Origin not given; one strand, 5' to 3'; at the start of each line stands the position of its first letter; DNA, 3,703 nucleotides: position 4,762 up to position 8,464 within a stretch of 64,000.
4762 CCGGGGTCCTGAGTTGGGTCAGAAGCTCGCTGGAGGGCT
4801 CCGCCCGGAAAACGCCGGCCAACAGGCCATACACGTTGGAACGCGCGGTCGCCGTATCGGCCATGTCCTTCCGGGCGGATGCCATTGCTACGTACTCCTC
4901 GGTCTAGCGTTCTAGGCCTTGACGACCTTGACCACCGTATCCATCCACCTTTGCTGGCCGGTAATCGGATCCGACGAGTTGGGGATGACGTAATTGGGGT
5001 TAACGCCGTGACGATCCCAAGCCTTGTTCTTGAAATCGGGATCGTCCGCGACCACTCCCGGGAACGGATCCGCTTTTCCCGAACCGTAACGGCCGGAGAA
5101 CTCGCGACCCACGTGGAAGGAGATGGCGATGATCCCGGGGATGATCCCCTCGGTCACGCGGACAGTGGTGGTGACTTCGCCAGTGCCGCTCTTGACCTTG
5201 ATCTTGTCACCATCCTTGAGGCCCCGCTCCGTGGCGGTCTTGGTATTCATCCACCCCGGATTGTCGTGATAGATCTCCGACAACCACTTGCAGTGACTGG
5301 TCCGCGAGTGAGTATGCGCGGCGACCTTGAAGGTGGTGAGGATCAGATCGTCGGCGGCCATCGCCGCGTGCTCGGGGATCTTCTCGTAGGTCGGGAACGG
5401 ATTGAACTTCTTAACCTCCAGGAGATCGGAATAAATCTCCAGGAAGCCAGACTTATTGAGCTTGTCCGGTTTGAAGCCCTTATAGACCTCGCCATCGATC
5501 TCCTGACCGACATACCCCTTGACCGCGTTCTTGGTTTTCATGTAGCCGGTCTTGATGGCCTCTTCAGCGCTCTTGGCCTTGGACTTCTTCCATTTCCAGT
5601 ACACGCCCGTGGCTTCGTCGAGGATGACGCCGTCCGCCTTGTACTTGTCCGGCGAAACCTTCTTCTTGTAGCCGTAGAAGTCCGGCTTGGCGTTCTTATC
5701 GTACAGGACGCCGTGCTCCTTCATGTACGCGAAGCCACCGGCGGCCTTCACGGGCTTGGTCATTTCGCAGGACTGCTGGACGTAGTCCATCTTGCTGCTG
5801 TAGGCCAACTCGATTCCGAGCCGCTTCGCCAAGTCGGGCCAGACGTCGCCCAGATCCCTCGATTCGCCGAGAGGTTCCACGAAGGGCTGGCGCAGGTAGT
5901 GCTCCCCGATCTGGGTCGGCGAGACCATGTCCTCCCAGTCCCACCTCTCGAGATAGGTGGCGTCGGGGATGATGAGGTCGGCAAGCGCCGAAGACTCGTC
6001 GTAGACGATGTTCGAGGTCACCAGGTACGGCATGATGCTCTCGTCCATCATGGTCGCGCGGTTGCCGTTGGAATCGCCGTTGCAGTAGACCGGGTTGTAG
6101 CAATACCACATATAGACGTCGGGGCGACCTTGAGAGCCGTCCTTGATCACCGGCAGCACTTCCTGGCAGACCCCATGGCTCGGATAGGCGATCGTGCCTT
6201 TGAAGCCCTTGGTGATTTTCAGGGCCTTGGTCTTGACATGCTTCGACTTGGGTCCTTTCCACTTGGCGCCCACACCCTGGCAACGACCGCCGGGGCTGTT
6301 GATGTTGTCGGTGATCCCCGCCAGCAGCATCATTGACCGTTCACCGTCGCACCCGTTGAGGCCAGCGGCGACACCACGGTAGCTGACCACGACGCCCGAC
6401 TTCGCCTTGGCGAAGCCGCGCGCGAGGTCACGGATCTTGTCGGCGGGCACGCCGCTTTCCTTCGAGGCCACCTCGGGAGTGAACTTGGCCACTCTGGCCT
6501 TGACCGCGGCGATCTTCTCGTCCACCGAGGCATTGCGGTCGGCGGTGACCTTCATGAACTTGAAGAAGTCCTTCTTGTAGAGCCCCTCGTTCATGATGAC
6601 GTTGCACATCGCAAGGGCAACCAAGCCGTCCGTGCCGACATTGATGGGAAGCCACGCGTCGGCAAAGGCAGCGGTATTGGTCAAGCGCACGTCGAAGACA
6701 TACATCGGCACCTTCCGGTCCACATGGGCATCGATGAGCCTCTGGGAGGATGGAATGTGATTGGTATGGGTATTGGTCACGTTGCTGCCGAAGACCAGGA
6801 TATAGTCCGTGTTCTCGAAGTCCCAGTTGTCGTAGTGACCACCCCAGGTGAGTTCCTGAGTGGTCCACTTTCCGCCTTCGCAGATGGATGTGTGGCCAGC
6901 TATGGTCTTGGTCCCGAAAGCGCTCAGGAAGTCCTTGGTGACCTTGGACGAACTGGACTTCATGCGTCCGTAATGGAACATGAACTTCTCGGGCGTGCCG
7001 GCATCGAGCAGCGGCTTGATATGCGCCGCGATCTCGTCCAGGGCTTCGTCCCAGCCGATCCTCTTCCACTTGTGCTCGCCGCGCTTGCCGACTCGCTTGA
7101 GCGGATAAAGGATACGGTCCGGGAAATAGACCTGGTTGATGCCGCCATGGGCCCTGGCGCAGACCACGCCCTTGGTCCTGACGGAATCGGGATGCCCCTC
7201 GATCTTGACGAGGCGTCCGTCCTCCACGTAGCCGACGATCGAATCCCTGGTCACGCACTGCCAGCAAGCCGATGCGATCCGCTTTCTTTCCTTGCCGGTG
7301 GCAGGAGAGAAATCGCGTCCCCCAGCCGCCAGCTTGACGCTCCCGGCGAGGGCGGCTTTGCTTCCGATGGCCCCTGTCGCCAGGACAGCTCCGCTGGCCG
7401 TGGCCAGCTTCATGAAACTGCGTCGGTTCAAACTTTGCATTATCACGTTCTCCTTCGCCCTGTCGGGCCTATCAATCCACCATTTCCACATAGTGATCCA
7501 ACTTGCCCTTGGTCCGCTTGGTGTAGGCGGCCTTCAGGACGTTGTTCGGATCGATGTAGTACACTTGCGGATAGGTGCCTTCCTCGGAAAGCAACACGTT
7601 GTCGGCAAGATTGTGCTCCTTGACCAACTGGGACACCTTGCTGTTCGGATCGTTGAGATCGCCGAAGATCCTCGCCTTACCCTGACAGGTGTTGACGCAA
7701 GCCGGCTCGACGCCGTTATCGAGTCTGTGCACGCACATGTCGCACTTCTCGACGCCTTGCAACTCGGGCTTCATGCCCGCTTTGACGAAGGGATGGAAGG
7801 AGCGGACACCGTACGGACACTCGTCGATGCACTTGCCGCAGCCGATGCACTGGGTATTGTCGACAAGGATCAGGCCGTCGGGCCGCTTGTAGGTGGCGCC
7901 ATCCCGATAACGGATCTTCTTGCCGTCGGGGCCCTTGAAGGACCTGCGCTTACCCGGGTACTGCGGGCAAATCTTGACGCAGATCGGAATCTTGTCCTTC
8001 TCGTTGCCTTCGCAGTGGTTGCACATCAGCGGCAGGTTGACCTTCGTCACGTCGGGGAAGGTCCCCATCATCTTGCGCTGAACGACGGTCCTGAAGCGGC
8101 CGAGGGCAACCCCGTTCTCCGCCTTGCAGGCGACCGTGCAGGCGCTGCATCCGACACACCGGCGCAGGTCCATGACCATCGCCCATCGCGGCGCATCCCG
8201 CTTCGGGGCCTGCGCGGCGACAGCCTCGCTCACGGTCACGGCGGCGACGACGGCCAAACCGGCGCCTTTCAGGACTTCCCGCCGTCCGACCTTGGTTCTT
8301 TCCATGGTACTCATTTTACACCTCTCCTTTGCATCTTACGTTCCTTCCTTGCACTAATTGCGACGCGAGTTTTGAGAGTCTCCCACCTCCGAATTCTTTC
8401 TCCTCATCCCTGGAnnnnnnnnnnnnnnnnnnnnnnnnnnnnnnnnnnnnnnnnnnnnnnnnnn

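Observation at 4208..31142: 27-kb island with three paralogous Tat-exported molybdoenzyme modules, each paired with a membrane-anchored dodecaheme cytochrome: possibly an uncharacterised respiratory or lithotrophic system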

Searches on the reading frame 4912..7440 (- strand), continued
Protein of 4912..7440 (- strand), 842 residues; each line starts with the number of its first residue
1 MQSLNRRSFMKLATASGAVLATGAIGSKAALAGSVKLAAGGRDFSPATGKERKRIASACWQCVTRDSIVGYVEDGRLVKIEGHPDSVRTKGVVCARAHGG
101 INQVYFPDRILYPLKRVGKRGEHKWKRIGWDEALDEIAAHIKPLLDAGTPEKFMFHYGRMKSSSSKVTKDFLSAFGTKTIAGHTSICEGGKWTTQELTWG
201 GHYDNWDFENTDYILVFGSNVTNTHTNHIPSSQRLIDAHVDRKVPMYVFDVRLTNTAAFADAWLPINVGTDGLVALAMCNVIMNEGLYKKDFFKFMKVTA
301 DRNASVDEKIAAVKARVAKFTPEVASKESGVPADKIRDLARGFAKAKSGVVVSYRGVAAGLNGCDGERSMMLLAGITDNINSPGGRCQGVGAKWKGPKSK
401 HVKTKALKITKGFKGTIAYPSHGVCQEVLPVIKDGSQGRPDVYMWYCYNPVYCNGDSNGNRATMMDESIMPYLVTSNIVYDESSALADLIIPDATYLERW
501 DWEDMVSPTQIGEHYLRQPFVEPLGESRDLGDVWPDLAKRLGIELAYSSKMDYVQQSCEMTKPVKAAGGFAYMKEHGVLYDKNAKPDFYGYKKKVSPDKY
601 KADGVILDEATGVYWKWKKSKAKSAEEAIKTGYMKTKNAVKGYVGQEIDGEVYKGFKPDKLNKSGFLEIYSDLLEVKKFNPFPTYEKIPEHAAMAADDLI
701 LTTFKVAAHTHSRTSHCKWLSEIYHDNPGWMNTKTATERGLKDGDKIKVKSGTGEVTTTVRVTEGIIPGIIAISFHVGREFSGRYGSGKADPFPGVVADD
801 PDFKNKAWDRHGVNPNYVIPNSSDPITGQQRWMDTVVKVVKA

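Call 46: search_protein_families(library=ncbifam, proteins=[L083:8986-11625:+, L083:7383-8093:+, L083:8104-8961:+, L083:6185-7063:-], max_evalue=1e-10)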
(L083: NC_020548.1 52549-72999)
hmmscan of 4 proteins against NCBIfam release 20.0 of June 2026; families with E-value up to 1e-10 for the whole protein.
L083:8986-11625:+ (879 aa): 21 families
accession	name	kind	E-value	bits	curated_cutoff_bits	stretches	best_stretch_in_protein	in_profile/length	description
NF012032.0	PRK15488.1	equivalog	8e-102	341.6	694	2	5-372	2-362/759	thiosulfate reductase PhsA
TIGR02166.1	dmsA_ynfE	subfamily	1.4e-77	261.5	777.7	1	6-551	1-579/794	DMSO/selenate family reductase complex A subunit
TIGR01591.1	Fdh-alpha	equivalog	2.4e-59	201.1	666.25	1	56-374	3-320/672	formate dehydrogenase subunit alpha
NF041884.1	selenate_YnfF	exception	1.4e-53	181.9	1650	1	6-379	1-405/798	selenate/tellurate reductase subunit YnfF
NF041885.1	selenate_YnfE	exception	1.7e-52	178.3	1675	1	6-586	3-621/805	selenate/tellurate reductase subunit YnfE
NF041714.1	arsenate_red_ArrA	equivalog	1e-51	176.1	1600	2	6-371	3-399/848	arsenate respiratory reductase molybdopterin-containing subunit ArrA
NF011566.1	PRK14990.1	exception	4.6e-51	173.8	1600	1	52-479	71-531/814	dimethylsulfoxide reductase subunit A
TIGR03479.1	DMSO_red_II_alp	subfamily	4.5e-49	167.3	984.75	1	81-292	95-308/913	molybdopterin-dependent oxidoreductase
NF041783.2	mnquin_red_QrcB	equivalog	3.7e-45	154.3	440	1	47-485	48-462/695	menaquinone reductase molybdopterin-binding-like subunit QrcB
NF011567.1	PRK14991.1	equivalog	1e-40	139.4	1750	0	392-485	590-683/1022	tetrathionate reductase subunit TtrA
NF047855.1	AssmNtatRedNasC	equivalog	4.3e-37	127.8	1100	1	48-371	17-343/708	assimilatory nitrate reductase catalytic subunit NasC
TIGR01553.1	formate-DH-alph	equivalog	1.3e-36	125.8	814.2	1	6-293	2-306/1009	formate dehydrogenase-N subunit alpha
NF010055.0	PRK13532.1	equivalog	4.7e-27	94.6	904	1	5-293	2-293/830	nitrate reductase catalytic subunit NapA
TIGR00509.1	bisC_fam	subfamily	3.5e-26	91.7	1017.55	1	116-370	65-342/772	molybdopterin guanine dinucleotide-containing S/N-oxide reductase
TIGR01706.1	NAPA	equivalog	2e-24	86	930.55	1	5-293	1-293/830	periplasmic nitrate reductase subunit alpha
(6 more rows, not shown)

L083:7383-8093:+ (236 aa): 18 families
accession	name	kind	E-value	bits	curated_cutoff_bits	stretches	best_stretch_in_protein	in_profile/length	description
NF011569.0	PRK14993.1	equivalog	3e-64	216.8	416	1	11-207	34-226/244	tetrathionate reductase subunit TtrB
NF045797.1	DsrO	equivalog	3.3e-58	196.9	200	1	11-203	34-234/235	sulfate reduction electron transfer complex DsrMKJOP subunit DsrO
NF041715.1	arsenate_red_ArrB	equivalog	3.7e-55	187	450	2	20-122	2-103/233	arsenate respiratory reductase iron-sulfur subunit ArrB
TIGR03149.1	cyt_nit_nrfC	equivalog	4.5e-48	163.5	377.6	1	17-207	35-220/225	cytochrome c nitrite reductase Fe-S protein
TIGR03478.1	DMSO_red_II_bet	subfamily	2.3e-40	138.5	480.7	1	54-205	110-255/321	DMSO reductase family type II enzyme, iron-sulfur subunit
NF042979.1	EthbenzDh_ebdB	equivalog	3.1e-36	125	740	1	54-215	132-286/354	ethylbenzene dehydrogenase subunit beta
NF041782.1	mnquin_red_QrcC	equivalog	1.7e-35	122.8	400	1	21-205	1-227/239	menaquinone reductase iron-sulfur cluster-binding subunit QrcC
TIGR02951.1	DMSO_dmsB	equivalog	2e-35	122.2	214.1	1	22-173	3-155/161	DMSO/selenate family reductase complex B subunit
TIGR01660.1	narH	equivalog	6.8e-27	94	524.05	1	58-173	166-274/492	nitrate reductase subunit beta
NF038355.1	FDH3_beta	equivalog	2e-24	86.6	240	1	21-145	3-121/180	formate dehydrogenase FDH3 subunit beta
NF008134.0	PRK10882.1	equivalog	2.3e-24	86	263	1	18-187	36-224/329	hydrogenase 2 operon protein HybA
NF045715.1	sulf_resp_HmcB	equivalog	7.6e-24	84.3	420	1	21-173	37-200/307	sulfate respiration complex iron-sulfur protein HmcB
TIGR01582.1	FDH-beta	equivalog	2.4e-22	79.4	334.7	1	75-176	93-187/283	formate dehydrogenase subunit beta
NF009408.0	PRK12769.1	equivalog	5.6e-21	74.3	1003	1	23-162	5-138/659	formate-dependent uric acid utilization protein AegA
NF007658.0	PRK10330.1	equivalog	2.7e-18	66.1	260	1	23-165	5-151/181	electron transport protein HydN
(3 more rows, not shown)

L083:8104-8961:+ (285 aa): 2 families
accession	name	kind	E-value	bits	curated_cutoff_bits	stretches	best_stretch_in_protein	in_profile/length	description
NF011568.0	PRK14992.1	equivalog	1.8e-16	60.5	314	1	9-281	16-291/341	tetrathionate reductase subunit TtrC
TIGR03148.1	cyt_nit_nrfD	equivalog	1.7e-11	44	347.6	0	118-279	141-312/316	cytochrome c nitrite reductase subunit NrfD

L083:6185-7063:- (292 aa): 3 families
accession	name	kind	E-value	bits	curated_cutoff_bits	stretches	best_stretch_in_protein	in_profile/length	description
TIGR01098.1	3A0109s03R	subfamily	1.5e-31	109.8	112.05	1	30-251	23-251/253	phosphate/phosphite/phosphonate ABC transporter substrate-binding protein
TIGR03431.1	PhnD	equivalog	2.9e-28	99.1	261.1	1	13-287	3-284/288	phosphonate ABC transporter substrate-binding protein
TIGR04553.1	ABC_peri_selen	hypoth_equivalog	8.2e-26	90.9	250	1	59-288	24-261/266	putative selenate ABC transporter substrate-binding protein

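Call 83: get_annotated_region(hit=H2, flank=300)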
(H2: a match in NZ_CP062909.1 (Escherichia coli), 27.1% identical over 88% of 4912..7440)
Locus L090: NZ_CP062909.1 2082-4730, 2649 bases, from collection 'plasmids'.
description: Escherichia coli strain Res13-Lact-EB12-05 plasmid unnamednovel_1, complete sequence
organism: Escherichia coli (NCBI taxid 562)
taxonomy: Bacteria; Pseudomonadota; Gammaproteobacteria; Enterobacterales; Enterobacteriaceae; Escherichia; Escherichia coli
host: -; source: Sus scrofa domesticus,feces; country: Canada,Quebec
typing (MOB-suite, as given by PLSDB): mobilizable; replicon IncFIB
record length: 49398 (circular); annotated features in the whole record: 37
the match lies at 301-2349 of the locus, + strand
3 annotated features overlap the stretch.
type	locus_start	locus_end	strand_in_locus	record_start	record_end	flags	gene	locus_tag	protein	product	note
CDS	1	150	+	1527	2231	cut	-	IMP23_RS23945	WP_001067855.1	IS6-like element IS26 family transposase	-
CDS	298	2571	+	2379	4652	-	phsA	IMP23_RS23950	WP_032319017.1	thiosulfate reductase PhsA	-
CDS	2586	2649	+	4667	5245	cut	phsB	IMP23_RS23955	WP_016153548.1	thiosulfate reductase electron transport protein PhsB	-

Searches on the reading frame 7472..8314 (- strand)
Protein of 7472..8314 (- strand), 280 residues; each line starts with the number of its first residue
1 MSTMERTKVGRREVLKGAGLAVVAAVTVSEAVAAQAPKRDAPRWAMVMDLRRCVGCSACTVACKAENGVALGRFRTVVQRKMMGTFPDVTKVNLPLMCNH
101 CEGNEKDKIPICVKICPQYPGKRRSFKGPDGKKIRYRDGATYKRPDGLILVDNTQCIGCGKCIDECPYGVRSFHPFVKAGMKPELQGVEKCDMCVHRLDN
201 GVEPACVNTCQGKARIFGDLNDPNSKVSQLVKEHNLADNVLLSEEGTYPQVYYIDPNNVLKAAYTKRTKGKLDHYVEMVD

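Call 6: search_protein_families(library=pfam, proteins=[window:7472-8314:-], max_evalue=0.01)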
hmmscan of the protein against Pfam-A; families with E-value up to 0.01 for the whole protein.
window:7472-8314:- (280 aa): 13 families
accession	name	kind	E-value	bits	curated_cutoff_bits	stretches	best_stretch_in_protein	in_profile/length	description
PF13247.11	Fer4_11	-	3.1e-13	50.2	26.2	1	94-219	6-99/100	4Fe-4S dicluster domain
PF12838.12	Fer4_7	-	7.1e-12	46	27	2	155-211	1-49/52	4Fe-4S dicluster domain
PF13187.11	Fer4_9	-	6.4e-09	36.1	27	3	155-213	1-50/52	4Fe-4S dicluster domain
PF13237.11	Fer4_10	-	1.1e-08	35.3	25.5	2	149-210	2-52/53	4Fe-4S dicluster domain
PF12797.12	Fer4_2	-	2.3e-08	33.9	24.5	2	44-65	1-22/22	4Fe-4S binding domain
PF12837.12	Fer4_6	-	1.9e-07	31.2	25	1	149-170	2-23/24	4Fe-4S binding domain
PF00037.32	Fer4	-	2.2e-06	27.7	21.1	1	151-170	3-22/24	4Fe-4S binding domain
PF13459.11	Fer4_15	-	4.3e-05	24.6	22.4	0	149-167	1-19/66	4Fe-4S single cluster domain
PF17179.9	Fer4_22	-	0.00013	23.2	27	1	133-169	58-94/95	4Fe-4S dicluster domain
PF12800.12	Fer4_4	-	0.00079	20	24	1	156-169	4-17/17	4Fe-4S binding domain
PF12798.12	Fer4_3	-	0.0015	19.7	27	1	156-169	1-14/15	4Fe-4S binding domain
PF13183.11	Fer4_8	-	0.0015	19.5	27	0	98-170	5-68/68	4Fe-4S dicluster domain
PF25160.1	LdpA_Fe-S-bd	-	0.0019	18.4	27.6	1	151-169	23-41/49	LdpA Fe-S cluster-binding domain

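Call 8: search_protein_families(library=ncbifam, proteins=[window:7472-8314:-], max_evalue=0.00001)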
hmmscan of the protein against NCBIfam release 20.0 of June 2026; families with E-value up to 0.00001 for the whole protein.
window:7472-8314:- (280 aa): 19 families
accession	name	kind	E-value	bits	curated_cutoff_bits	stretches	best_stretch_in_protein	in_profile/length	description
NF011569.0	PRK14993.1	equivalog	6.6e-55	186.2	416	2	140-265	116-233/244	tetrathionate reductase subunit TtrB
NF045797.1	DsrO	equivalog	3.9e-51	173.7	200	2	139-254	118-234/235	sulfate reduction electron transfer complex DsrMKJOP subunit DsrO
NF041715.1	arsenate_red_ArrB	equivalog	3.4e-48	164.2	450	3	186-259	159-230/233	arsenate respiratory reductase iron-sulfur subunit ArrB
TIGR03149.1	cyt_nit_nrfC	equivalog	3.4e-38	131.2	377.6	1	9-254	2-216/225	cytochrome c nitrite reductase Fe-S protein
TIGR03478.1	DMSO_red_II_bet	subfamily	2.7e-28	98.8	480.7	1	139-257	146-256/321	DMSO reductase family type II enzyme, iron-sulfur subunit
TIGR02951.1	DMSO_dmsB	equivalog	8.7e-28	97.4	214.1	2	139-223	79-156/161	DMSO/selenate family reductase complex B subunit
NF042979.1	EthbenzDh_ebdB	equivalog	1.6e-25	89.8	740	1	138-259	167-280/354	ethylbenzene dehydrogenase subunit beta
NF041782.1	mnquin_red_QrcC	equivalog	5e-25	88.5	400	2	44-120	1-84/239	menaquinone reductase iron-sulfur cluster-binding subunit QrcC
NF008134.0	PRK10882.1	equivalog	1.1e-18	67.4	263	2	145-223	135-211/329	hydrogenase 2 operon protein HybA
NF045715.1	sulf_resp_HmcB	equivalog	6.8e-17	61.5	420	1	140-222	123-200/307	sulfate respiration complex iron-sulfur protein HmcB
TIGR01582.1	FDH-beta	equivalog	3.4e-15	55.9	334.7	1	34-232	12-194/283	formate dehydrogenase subunit beta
NF038355.1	FDH3_beta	equivalog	5.9e-15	55.8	240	1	140-196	70-123/180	formate dehydrogenase FDH3 subunit beta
TIGR01660.1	narH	equivalog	3.4e-14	52.1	524.05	1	78-238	163-290/492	nitrate reductase subunit beta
NF007658.0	PRK10330.1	equivalog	2.9e-13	49.7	260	1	142-221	75-158/181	electron transport protein HydN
NF009408.0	PRK12769.1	equivalog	5.6e-09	34.7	1003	1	146-214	77-141/659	formate-dependent uric acid utilization protein AegA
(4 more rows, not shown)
